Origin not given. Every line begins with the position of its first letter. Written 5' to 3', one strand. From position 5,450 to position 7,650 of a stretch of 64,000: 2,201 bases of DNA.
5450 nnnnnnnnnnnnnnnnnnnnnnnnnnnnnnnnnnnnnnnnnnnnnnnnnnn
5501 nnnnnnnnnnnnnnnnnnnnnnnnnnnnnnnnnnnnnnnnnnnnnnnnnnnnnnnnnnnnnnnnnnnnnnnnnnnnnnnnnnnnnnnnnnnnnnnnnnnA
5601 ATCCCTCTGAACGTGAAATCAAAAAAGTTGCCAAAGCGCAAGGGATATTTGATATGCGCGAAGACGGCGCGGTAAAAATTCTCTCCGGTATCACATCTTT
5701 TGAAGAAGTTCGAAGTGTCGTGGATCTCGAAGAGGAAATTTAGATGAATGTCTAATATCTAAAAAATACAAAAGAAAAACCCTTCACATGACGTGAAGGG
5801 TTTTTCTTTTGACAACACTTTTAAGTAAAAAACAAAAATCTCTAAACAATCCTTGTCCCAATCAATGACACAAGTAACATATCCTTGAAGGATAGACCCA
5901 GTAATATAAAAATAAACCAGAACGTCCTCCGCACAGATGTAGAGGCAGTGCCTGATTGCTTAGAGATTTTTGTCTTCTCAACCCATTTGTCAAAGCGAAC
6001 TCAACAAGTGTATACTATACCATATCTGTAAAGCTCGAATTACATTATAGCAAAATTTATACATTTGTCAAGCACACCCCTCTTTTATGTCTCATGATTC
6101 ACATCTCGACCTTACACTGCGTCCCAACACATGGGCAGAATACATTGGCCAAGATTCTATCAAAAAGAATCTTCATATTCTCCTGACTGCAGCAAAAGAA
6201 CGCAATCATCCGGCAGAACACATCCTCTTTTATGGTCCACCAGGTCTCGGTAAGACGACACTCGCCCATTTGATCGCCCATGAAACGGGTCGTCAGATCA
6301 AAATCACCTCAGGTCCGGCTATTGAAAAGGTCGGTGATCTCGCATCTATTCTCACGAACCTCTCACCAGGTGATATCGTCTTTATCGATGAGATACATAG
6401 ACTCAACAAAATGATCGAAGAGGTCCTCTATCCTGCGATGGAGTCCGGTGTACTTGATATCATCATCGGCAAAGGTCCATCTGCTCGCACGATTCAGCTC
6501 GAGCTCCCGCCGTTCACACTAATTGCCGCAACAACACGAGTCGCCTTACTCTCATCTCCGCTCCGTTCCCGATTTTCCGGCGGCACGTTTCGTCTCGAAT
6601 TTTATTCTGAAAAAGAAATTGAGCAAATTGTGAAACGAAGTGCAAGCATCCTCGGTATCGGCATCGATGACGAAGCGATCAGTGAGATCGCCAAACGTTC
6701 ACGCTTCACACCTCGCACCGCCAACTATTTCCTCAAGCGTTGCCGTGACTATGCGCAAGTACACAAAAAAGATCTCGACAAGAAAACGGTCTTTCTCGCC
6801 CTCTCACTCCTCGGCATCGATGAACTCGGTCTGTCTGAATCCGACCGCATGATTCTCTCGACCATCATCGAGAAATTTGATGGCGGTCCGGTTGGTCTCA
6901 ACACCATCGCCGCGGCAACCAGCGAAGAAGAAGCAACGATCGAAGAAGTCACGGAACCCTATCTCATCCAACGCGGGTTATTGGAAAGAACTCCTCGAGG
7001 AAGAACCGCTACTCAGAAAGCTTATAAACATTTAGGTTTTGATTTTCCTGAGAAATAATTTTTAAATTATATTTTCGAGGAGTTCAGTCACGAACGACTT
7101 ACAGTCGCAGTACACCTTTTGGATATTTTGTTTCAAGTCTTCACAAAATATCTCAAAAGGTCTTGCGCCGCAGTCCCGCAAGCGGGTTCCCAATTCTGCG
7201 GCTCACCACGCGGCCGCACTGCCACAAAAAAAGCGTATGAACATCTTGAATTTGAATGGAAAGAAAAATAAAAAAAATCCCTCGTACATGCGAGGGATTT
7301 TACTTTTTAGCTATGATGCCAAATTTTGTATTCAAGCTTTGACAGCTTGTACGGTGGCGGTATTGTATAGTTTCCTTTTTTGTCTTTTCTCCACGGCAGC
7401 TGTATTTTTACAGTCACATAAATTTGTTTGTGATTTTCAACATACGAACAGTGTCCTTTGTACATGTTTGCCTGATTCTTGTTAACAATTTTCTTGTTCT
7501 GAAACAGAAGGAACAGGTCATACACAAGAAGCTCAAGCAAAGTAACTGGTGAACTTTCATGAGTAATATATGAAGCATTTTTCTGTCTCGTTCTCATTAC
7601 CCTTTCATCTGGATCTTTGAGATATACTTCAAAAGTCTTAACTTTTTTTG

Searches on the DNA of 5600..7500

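Call 70: search_with_rna_model(model_id=R1, source=window, start=5600, end=7500, filters=off, max_evalue=10, show_alignments=2)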
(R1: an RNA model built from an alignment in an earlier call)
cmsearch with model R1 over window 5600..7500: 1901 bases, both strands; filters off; matches with E-value up to 10: 15.
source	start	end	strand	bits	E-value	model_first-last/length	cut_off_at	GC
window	5764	5815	+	11.2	0.013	1-140/140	no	0.33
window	5765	5816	-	9.7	0.032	1-140/140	no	0.35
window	7266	7310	-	5.1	0.54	1-140/140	no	0.31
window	7088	7146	-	4.1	0.98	76-120/140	no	0.39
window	7271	7303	+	4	1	1-140/140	no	0.39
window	7117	7156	+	3.5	1.4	1-140/140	no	0.25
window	5995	6078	-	2.7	2.3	1-140/140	no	0.33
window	6619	6721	-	2.4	2.8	1-140/140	no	0.52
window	7026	7061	+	1.7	4.1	80-116/140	no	0.22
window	5825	5981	-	1.7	4.1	1-140/140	no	0.37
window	7159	7209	+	1.5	4.8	1-140/140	no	0.67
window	6754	6795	-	1.1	6.2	78-119/140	no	0.4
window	6595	6633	+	1.1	6.2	76-120/140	no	0.26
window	5674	5740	+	0.6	8.1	1-140/140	no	0.39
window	6811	6878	-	0.5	8.8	1-140/140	no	0.49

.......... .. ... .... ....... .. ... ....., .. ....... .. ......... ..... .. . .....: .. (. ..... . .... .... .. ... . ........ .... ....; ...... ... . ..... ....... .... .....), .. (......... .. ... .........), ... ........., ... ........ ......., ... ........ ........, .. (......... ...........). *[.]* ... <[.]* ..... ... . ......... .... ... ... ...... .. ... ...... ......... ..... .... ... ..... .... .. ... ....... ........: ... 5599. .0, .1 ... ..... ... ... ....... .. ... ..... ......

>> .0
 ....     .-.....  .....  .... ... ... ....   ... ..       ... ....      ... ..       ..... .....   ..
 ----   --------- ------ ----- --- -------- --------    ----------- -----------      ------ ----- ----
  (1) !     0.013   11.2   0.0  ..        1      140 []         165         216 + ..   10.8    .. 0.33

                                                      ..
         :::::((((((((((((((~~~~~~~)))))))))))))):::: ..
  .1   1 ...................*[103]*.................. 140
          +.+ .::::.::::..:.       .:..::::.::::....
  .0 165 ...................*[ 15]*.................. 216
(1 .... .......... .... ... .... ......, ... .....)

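Call 71: search_rna_families(source=window, start=5700, end=7400, threshold=evalue, max_evalue=1)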
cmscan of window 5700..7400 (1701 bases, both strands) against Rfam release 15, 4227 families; matches with E-value up to 1: 16.
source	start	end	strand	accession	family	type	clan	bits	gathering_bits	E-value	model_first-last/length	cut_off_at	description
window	5763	5842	-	RF02732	JA04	Gene; sRNA;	-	35.7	81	0.004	1-81/81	no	Aggregatibacter sRNA JA04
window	5769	5895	-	RF00515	PyrR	Cis-reg;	-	30.6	54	0.081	1-115/115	no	PyrR binding site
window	7226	7332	-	RF01770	rimP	Cis-reg; leader;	-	30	47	0.02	1-102/102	no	Gammaprotebacteria rimP leader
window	5772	5834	-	RF02618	SSRC34_2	Gene; sRNA;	-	28.4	48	0.041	1-125/125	no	Streptococcus sRNA 34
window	5769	5812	-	RF04157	MIR9486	Gene; miRNA;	-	27.5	100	0.006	1-119/119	no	MIR9486 microRNA precursor family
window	5738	5809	+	RF02495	ohsC_RNA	Gene; antitoxin;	-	26.8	50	0.21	1-77/77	no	Oppression of Hydrophobic ORF by sRNA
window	7121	7303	+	RF00512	Leu_leader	Cis-reg; leader;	-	26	50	0.01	1-148/148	no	Leucine operon leader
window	5756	5829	-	RF02621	BSnc120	Gene; sRNA;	-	25.7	114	0.0037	1-88/88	no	Brucella sRNA 120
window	5767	5812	+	RF04157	MIR9486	Gene; miRNA;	-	24.9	100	0.03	1-119/119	no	MIR9486 microRNA precursor family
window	7105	7173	+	RF00810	mir-85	Gene; miRNA;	-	23.8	68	0.1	1-82/82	no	mir-85 microRNA precursor family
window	7105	7173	-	RF00810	mir-85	Gene; miRNA;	-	23.3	68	0.14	1-82/82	no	mir-85 microRNA precursor family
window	5718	5812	+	RF01771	rnk_leader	Cis-reg; leader;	-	22.2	50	0.75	1-109/109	no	Enterobacteria rnk leader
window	5768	5859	-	RF01772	rnk_pseudo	Cis-reg; leader;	-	22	55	0.68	1-108/108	no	Pseudomonas rnk leader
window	5760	5824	-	RF01061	mir-548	Gene; miRNA;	-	21.2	90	0.57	1-84/84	no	mir-548 microRNA precursor family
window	5768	5805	-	RF00489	ctRNA_p42d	Gene; antisense;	-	20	50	0.34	1-46/46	no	ctRNA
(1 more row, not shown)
